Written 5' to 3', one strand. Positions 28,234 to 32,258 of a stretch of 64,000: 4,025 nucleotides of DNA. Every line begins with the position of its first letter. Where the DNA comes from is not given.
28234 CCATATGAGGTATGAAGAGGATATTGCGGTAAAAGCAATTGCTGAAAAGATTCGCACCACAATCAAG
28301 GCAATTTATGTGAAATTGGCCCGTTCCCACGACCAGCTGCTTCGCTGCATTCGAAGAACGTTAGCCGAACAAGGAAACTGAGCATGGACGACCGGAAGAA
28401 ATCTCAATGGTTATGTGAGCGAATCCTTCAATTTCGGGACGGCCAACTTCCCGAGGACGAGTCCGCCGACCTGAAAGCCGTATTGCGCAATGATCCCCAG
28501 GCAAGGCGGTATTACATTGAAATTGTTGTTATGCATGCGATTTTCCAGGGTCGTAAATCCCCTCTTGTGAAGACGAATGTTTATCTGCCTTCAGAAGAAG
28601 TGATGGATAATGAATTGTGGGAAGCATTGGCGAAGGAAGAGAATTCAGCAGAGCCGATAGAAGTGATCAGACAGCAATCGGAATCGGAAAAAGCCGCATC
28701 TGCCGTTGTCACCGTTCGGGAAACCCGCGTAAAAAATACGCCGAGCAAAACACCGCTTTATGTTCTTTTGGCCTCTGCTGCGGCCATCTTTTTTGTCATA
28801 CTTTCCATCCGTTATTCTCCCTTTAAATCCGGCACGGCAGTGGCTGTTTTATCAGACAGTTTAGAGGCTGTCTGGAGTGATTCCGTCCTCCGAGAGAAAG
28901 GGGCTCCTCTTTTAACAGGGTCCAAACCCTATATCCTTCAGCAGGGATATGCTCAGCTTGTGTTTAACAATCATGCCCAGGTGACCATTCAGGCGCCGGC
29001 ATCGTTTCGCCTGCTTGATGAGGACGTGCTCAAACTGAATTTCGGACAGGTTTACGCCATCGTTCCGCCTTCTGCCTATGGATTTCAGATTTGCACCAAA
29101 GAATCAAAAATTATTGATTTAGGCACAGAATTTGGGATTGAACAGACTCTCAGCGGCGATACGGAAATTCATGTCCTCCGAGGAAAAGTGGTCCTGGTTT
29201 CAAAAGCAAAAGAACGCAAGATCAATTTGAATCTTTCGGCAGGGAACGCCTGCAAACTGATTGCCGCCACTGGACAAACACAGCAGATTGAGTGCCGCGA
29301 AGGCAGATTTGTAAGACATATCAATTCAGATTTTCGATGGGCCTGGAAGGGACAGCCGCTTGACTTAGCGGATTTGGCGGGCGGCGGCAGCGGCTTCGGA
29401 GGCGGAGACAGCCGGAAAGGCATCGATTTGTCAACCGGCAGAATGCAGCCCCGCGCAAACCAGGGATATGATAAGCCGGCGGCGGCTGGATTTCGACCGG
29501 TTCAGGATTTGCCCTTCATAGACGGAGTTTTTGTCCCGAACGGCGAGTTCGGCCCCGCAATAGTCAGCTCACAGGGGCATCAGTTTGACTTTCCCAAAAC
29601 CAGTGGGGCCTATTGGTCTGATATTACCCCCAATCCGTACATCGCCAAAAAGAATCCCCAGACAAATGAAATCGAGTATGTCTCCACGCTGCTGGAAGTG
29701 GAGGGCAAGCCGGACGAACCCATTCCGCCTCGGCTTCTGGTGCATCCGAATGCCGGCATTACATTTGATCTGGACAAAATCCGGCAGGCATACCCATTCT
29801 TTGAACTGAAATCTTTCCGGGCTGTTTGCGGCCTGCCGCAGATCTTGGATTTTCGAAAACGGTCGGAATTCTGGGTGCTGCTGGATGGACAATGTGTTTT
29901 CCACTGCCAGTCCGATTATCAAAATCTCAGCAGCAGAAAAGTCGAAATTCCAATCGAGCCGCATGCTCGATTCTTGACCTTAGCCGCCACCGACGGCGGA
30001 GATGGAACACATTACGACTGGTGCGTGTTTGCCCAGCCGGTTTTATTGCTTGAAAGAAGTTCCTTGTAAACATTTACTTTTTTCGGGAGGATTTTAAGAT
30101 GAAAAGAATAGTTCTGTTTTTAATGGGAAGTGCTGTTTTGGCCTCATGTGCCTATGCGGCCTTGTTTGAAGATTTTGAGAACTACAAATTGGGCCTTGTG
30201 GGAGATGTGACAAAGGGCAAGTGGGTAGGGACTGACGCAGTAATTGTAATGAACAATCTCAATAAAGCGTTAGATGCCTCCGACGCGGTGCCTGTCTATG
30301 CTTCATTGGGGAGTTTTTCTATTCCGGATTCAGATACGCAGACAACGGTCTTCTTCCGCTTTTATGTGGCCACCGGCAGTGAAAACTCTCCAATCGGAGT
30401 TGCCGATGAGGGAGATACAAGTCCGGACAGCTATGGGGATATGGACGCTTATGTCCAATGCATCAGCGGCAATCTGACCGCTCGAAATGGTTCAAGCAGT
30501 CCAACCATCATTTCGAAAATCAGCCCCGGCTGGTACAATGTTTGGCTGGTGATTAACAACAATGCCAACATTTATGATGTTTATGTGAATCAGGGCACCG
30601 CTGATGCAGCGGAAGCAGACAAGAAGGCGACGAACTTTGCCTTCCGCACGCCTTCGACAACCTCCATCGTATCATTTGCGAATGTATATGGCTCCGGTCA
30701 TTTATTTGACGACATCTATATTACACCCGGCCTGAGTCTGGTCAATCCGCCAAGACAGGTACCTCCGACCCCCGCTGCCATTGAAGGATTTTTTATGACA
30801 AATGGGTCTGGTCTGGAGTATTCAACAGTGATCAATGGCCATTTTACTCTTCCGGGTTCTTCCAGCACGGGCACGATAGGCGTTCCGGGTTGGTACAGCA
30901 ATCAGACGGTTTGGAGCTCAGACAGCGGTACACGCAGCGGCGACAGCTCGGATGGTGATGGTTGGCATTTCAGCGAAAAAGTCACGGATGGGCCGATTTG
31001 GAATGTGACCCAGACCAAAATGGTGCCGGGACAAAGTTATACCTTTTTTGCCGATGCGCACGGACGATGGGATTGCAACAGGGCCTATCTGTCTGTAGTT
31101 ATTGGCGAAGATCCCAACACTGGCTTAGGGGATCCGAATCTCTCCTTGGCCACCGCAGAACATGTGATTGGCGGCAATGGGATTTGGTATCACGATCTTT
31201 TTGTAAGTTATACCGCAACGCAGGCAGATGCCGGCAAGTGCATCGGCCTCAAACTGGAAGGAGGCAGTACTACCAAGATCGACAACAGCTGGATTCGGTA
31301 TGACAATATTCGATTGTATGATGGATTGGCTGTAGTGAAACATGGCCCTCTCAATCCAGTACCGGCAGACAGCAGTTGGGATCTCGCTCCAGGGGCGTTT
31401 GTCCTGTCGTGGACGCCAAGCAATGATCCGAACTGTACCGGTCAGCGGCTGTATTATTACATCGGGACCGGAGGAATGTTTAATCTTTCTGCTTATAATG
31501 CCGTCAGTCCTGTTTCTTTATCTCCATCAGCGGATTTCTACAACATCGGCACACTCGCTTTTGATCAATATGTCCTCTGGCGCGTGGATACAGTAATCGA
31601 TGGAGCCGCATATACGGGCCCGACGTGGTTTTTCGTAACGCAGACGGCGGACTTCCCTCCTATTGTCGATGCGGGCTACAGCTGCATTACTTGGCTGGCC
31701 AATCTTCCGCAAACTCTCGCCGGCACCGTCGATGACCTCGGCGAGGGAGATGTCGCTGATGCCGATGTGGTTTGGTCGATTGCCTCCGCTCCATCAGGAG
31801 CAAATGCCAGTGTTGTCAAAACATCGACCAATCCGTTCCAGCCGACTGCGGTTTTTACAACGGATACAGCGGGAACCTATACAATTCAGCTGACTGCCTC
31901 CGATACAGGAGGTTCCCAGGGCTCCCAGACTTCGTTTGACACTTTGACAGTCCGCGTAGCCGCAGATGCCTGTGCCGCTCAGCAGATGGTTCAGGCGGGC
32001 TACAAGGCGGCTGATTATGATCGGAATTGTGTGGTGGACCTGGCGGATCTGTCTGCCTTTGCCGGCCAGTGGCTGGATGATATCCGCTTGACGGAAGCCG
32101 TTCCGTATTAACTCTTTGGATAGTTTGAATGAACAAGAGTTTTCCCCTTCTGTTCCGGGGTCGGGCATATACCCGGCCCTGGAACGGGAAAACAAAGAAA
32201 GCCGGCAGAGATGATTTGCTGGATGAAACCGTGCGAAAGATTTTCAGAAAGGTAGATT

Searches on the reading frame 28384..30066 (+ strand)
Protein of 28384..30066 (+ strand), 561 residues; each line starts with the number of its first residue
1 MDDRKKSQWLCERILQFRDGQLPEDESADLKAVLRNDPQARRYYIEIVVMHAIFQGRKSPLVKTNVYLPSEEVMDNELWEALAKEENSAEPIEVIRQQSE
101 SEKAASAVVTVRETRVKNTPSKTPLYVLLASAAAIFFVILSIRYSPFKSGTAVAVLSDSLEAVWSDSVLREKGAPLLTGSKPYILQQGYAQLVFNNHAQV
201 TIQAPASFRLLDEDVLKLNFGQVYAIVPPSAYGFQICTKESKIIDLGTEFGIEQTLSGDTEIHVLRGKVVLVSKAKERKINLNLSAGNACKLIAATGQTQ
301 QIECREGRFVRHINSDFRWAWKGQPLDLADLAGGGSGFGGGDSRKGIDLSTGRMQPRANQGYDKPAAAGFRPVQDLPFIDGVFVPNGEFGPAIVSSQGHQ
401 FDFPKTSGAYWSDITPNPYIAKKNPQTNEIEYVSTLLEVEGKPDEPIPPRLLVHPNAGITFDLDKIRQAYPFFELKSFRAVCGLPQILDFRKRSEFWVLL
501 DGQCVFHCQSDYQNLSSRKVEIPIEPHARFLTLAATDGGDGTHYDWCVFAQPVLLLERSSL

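Call 7: search_protein_families(library=pfam, proteins=[window:28384-30066:+], max_evalue=0.1)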
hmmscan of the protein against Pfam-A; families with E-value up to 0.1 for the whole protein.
window:28384-30066:+ (561 aa): 2 families
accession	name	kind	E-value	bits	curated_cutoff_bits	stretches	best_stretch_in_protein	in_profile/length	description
PF04773.18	FecR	-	3.1e-07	31.2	24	1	187-269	8-96/97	FecR protein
PF08305.17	NPCBM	-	2.5e-06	28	23.9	1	453-554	44-136/137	NPCBM/NEW2 domain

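Call 8: search_protein_families(library=ncbifam, proteins=[window:28384-30066:+], max_evalue=0.1)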
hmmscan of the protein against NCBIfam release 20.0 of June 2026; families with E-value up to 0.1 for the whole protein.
window:28384-30066:+ (561 aa): 0 families

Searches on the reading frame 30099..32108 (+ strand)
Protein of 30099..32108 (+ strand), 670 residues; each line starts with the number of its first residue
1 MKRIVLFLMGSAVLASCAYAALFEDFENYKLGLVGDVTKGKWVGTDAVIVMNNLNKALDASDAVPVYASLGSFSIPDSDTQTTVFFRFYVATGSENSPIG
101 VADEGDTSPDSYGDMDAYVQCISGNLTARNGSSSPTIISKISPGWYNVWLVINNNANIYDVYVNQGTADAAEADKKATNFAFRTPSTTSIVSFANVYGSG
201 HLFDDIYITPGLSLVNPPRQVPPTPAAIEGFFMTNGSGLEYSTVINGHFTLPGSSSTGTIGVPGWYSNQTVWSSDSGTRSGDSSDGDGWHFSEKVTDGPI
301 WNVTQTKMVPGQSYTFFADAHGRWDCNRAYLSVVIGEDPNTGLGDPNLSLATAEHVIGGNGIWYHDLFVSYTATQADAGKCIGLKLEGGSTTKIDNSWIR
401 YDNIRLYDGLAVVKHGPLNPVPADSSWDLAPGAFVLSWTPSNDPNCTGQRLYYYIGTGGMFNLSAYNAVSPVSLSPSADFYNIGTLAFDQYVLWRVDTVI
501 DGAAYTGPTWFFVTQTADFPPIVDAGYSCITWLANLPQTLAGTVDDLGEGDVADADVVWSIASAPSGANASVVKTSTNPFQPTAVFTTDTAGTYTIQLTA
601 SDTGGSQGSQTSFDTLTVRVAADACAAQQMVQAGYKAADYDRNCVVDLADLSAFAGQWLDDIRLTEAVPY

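Call 7: search_protein_families(library=pfam, proteins=[window:30099-32108:+], max_evalue=0.1)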
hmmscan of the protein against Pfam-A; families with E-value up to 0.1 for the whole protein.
window:30099-32108:+ (670 aa): 3 families
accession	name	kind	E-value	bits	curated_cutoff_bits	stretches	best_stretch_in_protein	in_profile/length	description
PF00801.26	PKD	-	0.0005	20.5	23.5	1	577-613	43-78/80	PKD domain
PF18911.6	PKD_4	-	0.014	15.9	27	1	589-618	57-85/85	PKD domain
PF22352.2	K319L-like_PKD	-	0.039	14.4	27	1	574-611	43-79/84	K319L-like, PKD domain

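Call 8: search_protein_families(library=ncbifam, proteins=[window:30099-32108:+], max_evalue=0.1)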
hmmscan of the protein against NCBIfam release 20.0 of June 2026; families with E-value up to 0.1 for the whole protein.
window:30099-32108:+ (670 aa): 1 family
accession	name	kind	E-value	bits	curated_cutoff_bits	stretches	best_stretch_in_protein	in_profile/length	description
NF041321.1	Alpha-amyl_MalA_Halo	equivalog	0.055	11.8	875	1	554-607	26-73/666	alpha-amylase MalA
